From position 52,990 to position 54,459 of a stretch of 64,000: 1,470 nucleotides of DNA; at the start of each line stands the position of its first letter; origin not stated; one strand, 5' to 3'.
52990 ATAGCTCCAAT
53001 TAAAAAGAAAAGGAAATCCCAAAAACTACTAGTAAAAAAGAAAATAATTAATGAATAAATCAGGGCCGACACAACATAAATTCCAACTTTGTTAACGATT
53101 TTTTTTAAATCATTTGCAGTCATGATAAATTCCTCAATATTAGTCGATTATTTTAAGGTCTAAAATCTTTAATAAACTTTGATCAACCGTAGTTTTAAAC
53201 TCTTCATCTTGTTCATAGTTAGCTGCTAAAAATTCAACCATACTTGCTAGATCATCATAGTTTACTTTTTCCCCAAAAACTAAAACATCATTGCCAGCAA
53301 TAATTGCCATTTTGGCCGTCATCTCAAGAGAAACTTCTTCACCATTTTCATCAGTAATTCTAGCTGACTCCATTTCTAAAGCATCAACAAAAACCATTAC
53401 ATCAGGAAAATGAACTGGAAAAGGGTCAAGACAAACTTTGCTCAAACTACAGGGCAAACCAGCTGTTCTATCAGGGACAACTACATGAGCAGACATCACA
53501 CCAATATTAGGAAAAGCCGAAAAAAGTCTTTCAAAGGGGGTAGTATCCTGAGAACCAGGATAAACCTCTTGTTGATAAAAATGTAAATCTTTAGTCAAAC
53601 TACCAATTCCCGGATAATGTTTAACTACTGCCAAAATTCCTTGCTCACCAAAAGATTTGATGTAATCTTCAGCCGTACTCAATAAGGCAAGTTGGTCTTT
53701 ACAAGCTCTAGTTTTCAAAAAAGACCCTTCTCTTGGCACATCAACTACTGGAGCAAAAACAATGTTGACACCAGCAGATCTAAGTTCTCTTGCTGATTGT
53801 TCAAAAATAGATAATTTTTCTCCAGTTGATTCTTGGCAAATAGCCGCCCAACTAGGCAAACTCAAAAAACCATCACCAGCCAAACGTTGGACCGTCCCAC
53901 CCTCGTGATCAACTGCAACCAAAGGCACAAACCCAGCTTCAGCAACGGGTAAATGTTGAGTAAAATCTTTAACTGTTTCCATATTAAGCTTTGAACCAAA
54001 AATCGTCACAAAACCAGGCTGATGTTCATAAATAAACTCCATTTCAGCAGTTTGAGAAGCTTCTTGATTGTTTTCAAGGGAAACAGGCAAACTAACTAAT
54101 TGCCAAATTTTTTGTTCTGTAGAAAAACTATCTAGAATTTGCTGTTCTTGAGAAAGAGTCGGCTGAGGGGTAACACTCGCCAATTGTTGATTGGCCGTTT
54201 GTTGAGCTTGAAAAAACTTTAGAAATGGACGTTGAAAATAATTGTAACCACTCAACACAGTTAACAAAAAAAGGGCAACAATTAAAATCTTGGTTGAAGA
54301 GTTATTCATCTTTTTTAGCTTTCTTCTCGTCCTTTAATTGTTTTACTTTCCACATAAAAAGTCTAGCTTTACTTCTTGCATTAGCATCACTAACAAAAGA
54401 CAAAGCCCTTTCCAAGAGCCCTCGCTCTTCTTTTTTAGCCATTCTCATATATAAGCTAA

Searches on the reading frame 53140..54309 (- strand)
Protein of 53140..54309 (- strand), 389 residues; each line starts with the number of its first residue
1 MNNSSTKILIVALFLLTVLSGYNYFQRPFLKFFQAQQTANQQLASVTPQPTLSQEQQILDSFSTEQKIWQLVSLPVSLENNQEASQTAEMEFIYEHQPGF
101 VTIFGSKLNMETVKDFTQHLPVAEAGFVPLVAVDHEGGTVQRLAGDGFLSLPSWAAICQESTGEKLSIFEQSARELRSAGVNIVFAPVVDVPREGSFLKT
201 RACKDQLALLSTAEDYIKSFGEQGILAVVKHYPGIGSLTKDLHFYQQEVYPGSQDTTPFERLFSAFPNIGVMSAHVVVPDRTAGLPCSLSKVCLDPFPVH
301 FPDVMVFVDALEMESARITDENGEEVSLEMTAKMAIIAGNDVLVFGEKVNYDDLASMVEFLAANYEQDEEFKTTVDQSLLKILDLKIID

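Call 81: search_protein_families(library=pfam, proteins=[window:53140-54309:-], max_evalue=0.0001)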
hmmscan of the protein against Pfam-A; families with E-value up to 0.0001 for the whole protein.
window:53140-54309:- (389 aa): 1 family
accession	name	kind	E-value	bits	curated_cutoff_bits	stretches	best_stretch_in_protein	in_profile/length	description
PF00933.27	Glyco_hydro_3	-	2.3e-24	86.8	27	1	64-364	2-302/316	Glycosyl hydrolase family 3 N terminal domain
